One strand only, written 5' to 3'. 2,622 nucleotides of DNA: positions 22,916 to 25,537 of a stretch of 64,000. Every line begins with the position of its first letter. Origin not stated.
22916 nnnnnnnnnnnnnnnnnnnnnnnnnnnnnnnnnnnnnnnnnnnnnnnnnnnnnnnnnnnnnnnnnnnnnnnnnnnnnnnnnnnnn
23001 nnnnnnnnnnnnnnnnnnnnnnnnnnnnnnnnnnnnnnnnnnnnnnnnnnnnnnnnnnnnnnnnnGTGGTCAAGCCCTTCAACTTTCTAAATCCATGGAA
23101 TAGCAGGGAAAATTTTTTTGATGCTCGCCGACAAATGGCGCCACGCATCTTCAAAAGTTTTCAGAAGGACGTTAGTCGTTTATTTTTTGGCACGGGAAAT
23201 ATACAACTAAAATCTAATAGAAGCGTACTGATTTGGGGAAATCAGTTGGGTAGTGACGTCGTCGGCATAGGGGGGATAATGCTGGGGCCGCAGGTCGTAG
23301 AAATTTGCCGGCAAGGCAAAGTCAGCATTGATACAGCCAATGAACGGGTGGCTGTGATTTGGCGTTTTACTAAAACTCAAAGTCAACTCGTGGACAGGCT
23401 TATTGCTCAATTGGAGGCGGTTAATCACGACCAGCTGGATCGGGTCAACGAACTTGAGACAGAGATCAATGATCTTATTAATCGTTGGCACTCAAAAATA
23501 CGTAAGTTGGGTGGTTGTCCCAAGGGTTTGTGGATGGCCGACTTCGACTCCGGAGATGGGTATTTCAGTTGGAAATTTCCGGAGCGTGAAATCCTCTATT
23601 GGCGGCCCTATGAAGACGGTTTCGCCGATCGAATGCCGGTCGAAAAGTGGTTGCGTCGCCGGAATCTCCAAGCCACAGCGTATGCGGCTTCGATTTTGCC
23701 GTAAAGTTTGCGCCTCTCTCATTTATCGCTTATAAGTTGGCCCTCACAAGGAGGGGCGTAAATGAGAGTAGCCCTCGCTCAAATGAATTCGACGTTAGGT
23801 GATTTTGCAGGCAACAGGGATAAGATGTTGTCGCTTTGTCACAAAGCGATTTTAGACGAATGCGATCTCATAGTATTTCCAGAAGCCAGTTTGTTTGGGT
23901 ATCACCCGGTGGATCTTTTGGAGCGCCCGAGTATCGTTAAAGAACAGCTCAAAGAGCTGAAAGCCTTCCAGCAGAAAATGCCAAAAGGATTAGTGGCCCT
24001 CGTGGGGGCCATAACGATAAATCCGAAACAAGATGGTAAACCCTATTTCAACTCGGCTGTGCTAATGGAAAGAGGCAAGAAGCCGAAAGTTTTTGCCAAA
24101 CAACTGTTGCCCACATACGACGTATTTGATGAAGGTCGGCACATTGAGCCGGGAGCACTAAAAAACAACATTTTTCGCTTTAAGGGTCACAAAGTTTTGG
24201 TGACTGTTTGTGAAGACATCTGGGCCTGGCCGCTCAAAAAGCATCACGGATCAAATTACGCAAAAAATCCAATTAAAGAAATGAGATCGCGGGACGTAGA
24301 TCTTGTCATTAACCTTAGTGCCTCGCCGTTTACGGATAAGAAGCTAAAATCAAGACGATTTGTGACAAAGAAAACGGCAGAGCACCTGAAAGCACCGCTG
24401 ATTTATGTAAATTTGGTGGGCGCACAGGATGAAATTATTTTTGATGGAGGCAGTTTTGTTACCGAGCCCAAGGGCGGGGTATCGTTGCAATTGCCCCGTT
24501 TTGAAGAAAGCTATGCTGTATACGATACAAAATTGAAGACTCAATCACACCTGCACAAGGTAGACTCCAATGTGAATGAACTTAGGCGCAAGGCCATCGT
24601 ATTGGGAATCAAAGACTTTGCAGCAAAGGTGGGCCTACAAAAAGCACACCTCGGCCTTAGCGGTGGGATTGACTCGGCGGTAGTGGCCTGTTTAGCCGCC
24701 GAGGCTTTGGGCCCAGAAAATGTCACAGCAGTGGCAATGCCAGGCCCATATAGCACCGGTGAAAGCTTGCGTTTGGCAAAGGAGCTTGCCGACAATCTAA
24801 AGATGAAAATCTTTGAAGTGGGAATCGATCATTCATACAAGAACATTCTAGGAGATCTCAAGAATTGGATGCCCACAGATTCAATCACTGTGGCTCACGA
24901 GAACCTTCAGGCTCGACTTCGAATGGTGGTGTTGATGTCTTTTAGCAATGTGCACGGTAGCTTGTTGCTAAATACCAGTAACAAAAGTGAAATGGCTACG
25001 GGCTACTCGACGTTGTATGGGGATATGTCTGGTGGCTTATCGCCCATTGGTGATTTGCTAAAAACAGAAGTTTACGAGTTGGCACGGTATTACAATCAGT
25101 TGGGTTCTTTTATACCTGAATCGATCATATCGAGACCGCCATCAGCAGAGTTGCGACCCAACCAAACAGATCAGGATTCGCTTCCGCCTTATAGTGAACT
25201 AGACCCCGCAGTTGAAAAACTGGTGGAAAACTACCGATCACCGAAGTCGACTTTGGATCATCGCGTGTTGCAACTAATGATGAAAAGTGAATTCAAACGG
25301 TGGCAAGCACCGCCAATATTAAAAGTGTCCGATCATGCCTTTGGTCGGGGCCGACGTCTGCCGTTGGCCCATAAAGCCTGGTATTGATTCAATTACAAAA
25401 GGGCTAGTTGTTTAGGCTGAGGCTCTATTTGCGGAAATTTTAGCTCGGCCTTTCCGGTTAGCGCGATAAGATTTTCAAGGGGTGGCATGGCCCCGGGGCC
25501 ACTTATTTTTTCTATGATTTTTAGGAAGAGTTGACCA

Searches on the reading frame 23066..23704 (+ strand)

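Call 43: search_protein_families(library=pfam, proteins=[window:23066-23704:+], max_evalue=0.00001)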
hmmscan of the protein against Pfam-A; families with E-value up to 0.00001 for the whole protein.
window:23066-23704:+ (212 aa): 1 family
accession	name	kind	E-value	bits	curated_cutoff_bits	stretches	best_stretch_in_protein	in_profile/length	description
PF09969.14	DUF2203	-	2.4e-08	35.1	24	1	95-192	12-122/122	Uncharacterized conserved protein (DUF2203)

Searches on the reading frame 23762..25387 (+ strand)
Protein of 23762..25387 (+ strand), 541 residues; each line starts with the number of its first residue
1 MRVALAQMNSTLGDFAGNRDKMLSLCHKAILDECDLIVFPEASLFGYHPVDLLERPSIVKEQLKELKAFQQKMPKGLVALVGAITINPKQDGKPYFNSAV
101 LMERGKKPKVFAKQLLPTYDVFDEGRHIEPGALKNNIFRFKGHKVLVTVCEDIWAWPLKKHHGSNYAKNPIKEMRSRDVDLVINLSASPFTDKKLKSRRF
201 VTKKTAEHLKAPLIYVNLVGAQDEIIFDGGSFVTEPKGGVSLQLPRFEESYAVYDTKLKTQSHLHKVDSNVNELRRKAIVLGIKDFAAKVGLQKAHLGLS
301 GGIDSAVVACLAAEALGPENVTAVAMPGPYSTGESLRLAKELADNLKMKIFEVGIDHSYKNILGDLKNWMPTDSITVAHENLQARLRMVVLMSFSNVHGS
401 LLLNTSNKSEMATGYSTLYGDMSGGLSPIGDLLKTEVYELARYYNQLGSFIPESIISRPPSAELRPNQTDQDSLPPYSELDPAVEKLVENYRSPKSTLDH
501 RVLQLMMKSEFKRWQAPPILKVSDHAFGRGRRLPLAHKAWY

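Call 43: search_protein_families(library=pfam, proteins=[window:23762-25387:+], max_evalue=0.00001)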
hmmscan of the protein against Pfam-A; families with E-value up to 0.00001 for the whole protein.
window:23762-25387:+ (541 aa): 2 families
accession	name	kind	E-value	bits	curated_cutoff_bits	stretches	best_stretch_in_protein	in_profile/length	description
PF02540.23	NAD_synthase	-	1e-66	224.9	21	1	278-515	4-241/242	NAD synthase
PF00795.27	CN_hydrolase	-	3.6e-19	69.5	23.2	1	2-259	1-249/256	Carbon-nitrogen hydrolase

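Call 55: find_encoding_contigs(protein=window:23762-25384:+, flank=6000, max_places=10)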
Protein window:23762-25384:+ (541 aa): 7 contigs read that carry it; 6 places shown.
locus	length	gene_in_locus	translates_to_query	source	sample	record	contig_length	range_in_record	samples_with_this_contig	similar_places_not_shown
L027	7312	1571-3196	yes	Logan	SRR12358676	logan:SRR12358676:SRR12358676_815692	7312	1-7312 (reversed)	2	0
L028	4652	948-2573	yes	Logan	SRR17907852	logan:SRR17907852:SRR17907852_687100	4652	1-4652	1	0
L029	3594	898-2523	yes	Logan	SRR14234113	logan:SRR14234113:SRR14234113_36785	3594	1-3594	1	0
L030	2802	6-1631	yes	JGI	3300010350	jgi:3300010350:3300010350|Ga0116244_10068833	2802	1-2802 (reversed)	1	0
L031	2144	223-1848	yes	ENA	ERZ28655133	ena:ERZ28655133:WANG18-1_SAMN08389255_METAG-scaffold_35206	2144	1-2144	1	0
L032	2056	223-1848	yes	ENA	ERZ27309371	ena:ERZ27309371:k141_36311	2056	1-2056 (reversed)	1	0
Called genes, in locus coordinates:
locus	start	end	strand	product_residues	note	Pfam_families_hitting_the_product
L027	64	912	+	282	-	-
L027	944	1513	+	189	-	PF09969:DUF2203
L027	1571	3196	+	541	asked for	PF00795:CN_hydrolase, PF02540:NAD_synthase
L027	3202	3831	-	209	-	PF00929:RNase_T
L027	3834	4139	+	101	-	PF13510:Fer2_4 (faint), PF00111:Fer2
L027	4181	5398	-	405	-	-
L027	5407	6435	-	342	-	PF12844:HTH_19 (faint), PF13413:HTH_25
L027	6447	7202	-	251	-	PF13432:TPR_16, PF25063:ARM_TT21_C (weak), PF13432:TPR_16 (weak), PF14559:TPR_19, PF13431:TPR_17 (weak), PF07719:TPR_2 (weak), PF13181:TPR_8, PF00515:TPR_1, +14 more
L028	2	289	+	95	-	?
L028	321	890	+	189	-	PF09969:DUF2203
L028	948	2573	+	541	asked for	PF00795:CN_hydrolase, PF02540:NAD_synthase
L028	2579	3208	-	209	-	PF00929:RNase_T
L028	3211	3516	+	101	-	PF13510:Fer2_4 (faint), PF00111:Fer2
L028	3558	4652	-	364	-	?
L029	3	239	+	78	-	?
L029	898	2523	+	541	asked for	PF00795:CN_hydrolase, PF02540:NAD_synthase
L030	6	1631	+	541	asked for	PF00795:CN_hydrolase, PF02540:NAD_synthase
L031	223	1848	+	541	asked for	PF00795:CN_hydrolase, PF02540:NAD_synthase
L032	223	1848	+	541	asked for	PF00795:CN_hydrolase, PF02540:NAD_synthase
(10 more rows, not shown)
